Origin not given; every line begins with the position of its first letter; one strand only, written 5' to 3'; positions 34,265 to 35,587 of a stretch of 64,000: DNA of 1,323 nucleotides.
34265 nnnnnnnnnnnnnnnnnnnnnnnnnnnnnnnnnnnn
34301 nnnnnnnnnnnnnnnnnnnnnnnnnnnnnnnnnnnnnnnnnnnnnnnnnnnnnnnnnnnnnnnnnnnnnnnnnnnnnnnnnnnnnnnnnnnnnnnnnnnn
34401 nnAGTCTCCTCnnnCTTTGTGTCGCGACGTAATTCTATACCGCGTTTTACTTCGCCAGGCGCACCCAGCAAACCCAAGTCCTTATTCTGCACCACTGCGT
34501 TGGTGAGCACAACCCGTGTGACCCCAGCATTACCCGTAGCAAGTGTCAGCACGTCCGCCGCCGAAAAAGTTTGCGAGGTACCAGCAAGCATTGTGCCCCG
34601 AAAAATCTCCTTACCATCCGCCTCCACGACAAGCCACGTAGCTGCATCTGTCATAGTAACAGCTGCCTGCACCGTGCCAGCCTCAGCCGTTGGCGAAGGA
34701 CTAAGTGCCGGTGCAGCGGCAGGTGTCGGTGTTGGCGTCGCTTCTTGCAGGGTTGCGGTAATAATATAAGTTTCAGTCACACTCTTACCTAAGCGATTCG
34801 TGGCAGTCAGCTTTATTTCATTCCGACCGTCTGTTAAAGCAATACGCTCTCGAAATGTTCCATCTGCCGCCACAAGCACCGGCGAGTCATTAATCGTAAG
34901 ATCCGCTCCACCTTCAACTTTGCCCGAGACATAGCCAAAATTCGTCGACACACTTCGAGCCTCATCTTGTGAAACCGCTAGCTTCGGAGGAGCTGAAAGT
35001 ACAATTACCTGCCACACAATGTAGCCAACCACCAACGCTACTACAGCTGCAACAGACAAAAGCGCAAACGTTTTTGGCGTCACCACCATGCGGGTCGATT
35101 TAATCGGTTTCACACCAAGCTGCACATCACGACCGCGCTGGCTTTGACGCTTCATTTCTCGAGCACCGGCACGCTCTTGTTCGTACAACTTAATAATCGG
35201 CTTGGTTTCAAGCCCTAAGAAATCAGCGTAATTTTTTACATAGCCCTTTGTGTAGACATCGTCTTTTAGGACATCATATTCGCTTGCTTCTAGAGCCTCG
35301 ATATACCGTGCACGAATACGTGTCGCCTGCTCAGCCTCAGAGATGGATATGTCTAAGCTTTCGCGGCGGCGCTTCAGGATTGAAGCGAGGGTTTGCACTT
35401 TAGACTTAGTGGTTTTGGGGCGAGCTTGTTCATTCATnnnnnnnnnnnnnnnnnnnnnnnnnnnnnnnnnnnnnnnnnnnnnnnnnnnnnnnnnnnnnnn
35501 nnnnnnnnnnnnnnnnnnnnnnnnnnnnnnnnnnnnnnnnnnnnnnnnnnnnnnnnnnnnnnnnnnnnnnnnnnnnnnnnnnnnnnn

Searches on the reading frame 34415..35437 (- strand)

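Call 93: search_protein_families(library=pfam, proteins=[window:34415-35437:-], max_evalue=0.0001)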
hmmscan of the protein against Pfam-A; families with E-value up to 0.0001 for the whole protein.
window:34415-35437:- (341 aa): 3 families
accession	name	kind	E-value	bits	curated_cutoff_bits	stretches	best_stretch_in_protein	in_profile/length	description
PF13413.12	HTH_25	-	1.1e-20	73.7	24.6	1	20-80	1-61/62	Helix-turn-helix domain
PF13464.11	RodZ_C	-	1.6e-09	38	23.9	1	265-330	6-68/72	RodZ C-terminal domain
PF09136.16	Glucodextran_B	-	2.8e-08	34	27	1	168-228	19-81/83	Glucodextranase, domain B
